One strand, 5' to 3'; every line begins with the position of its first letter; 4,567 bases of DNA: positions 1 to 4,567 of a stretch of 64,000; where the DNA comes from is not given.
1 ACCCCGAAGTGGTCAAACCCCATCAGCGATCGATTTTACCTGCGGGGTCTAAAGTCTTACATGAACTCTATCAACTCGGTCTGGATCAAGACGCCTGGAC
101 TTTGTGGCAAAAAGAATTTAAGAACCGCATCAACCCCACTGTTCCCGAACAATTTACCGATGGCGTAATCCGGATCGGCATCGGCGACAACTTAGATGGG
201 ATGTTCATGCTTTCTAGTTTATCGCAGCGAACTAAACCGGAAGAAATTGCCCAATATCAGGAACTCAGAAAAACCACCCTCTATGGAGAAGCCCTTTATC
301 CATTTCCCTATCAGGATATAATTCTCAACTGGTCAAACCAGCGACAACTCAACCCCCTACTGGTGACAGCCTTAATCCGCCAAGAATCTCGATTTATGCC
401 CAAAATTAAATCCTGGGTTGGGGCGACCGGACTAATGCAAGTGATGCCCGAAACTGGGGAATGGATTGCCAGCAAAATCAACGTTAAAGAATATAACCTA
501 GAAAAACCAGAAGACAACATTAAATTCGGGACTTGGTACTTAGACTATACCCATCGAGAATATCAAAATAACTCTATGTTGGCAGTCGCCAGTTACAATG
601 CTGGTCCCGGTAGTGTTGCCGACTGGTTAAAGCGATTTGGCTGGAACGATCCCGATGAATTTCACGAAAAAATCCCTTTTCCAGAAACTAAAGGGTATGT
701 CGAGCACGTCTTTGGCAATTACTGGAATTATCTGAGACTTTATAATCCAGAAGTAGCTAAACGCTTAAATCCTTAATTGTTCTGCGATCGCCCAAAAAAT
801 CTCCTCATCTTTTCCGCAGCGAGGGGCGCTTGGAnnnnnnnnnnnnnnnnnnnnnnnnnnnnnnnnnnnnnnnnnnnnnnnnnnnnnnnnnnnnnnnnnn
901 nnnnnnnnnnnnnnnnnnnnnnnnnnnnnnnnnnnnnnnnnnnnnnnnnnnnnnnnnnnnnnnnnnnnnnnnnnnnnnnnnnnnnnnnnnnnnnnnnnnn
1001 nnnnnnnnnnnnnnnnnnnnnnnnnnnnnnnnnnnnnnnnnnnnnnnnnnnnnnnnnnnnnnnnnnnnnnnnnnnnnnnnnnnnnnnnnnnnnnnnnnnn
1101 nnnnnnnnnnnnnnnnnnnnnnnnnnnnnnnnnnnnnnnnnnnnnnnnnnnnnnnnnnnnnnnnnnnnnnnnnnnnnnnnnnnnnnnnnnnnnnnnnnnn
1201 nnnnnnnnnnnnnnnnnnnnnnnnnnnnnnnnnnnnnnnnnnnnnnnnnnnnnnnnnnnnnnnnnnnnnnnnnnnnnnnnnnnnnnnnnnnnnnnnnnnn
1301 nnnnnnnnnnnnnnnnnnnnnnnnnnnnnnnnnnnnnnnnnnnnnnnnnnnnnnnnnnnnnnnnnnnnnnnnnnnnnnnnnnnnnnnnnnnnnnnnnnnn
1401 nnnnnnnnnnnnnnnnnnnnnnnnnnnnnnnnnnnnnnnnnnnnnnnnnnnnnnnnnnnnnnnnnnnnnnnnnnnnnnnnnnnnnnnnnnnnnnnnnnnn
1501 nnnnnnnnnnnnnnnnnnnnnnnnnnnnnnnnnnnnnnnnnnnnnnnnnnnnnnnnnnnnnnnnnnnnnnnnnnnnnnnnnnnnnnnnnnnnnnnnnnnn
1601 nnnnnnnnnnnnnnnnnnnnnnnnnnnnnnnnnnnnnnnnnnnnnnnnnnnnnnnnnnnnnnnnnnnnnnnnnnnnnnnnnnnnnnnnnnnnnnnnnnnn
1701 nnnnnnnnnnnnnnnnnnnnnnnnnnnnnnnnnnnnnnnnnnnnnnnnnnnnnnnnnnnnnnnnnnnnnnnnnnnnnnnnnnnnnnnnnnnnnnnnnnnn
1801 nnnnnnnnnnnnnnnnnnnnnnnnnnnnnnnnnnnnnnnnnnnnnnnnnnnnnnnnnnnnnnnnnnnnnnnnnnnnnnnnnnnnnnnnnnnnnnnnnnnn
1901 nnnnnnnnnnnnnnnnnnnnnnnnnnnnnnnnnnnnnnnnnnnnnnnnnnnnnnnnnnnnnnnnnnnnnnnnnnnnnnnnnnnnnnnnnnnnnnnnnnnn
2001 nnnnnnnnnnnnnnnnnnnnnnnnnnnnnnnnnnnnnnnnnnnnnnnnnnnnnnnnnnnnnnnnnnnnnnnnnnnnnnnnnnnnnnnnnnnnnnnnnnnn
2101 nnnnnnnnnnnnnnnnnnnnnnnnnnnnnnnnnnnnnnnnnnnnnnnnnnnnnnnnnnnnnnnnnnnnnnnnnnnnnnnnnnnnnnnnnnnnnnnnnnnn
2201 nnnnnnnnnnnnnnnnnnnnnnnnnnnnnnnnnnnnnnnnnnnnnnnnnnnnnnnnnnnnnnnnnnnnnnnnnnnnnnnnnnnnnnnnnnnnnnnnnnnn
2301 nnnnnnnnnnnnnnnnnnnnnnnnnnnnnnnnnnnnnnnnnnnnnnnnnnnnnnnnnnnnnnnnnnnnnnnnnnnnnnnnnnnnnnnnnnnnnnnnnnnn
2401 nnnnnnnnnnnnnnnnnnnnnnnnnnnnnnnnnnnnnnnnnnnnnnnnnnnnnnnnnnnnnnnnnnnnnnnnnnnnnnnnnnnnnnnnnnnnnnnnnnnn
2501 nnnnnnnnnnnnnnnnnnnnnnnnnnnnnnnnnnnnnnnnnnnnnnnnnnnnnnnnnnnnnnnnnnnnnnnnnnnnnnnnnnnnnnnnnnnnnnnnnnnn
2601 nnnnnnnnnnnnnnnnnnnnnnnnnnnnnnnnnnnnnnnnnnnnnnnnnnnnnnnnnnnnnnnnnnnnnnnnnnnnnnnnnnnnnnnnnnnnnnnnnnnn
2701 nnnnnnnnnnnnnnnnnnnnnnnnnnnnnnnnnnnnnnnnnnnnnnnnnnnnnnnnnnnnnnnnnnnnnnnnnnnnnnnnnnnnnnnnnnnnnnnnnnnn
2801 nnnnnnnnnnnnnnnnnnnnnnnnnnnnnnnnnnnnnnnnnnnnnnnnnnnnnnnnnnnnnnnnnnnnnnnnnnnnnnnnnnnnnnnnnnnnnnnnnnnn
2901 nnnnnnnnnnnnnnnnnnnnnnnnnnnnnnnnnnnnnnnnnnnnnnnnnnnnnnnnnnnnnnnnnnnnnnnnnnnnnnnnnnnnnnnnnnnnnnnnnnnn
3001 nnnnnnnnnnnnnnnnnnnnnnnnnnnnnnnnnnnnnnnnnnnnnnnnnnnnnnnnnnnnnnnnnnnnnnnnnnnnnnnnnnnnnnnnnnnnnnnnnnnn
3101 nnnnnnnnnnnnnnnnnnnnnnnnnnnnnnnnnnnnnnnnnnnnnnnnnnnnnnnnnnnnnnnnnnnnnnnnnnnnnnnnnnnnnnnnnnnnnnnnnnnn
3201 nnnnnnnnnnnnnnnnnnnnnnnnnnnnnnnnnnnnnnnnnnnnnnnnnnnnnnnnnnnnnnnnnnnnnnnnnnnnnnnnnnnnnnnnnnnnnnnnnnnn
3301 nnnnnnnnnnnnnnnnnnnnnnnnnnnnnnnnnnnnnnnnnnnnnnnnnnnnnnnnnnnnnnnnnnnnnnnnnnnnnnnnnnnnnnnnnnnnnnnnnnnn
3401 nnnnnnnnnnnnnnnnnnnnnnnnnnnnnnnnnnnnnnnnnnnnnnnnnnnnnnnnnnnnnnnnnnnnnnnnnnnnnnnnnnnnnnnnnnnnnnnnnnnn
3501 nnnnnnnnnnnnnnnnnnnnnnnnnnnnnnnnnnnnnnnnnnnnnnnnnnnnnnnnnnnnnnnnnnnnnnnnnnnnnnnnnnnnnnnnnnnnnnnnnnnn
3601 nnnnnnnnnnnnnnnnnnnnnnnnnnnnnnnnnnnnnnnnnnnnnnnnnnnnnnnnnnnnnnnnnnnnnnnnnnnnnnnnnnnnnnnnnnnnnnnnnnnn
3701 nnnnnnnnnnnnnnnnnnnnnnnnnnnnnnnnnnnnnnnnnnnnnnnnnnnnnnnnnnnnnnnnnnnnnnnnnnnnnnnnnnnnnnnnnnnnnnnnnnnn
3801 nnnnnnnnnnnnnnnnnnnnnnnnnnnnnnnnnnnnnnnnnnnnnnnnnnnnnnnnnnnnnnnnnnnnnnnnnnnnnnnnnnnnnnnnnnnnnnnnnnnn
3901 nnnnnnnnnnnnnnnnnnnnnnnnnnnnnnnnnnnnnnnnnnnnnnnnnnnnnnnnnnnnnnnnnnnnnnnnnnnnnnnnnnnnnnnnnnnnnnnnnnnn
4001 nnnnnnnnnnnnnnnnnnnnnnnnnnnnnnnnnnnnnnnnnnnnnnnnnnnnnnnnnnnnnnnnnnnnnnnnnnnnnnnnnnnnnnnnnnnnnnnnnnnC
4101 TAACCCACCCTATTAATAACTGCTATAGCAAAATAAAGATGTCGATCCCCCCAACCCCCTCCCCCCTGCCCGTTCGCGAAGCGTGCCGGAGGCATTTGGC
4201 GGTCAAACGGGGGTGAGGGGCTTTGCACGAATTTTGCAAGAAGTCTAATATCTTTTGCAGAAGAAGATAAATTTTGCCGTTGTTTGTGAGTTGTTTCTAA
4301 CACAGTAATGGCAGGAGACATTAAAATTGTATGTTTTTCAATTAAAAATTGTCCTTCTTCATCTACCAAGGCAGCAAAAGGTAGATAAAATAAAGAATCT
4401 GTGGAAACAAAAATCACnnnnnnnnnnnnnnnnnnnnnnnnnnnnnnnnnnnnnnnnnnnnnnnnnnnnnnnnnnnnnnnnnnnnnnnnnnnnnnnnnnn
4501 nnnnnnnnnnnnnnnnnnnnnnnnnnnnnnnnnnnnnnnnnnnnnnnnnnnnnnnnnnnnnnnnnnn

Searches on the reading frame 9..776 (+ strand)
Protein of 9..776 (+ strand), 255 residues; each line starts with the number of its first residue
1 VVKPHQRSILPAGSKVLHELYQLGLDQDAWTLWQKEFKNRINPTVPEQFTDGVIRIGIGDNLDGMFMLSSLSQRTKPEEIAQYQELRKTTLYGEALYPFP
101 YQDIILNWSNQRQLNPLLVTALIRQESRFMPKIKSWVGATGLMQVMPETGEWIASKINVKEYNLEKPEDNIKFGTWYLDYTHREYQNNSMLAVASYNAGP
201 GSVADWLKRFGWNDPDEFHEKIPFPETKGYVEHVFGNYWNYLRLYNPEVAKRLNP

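Call 5: search_protein_families(library=pfam, proteins=[window:9-776:+], max_evalue=0.001)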
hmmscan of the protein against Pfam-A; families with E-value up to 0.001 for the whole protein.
window:9-776:+ (255 aa): 1 family
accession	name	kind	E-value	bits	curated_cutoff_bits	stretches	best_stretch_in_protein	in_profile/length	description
PF01464.25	SLT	-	1.3e-32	112.2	21.3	1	105-217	3-115/117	Transglycosylase SLT domain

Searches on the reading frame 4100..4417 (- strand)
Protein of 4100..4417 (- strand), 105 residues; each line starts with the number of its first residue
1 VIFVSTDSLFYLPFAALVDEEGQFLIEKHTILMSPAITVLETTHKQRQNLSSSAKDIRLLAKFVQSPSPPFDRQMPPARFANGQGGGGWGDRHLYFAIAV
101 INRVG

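Call 4: search_protein_families(library=pfam, proteins=[window:4100-4417:-], max_evalue=0.01)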
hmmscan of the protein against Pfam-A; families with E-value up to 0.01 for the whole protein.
window:4100-4417:- (105 aa): 1 family
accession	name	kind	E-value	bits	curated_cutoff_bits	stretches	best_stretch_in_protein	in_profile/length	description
PF12770.12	CHAT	-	1.8e-07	31.3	24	1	2-62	28-82/289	CHAT domain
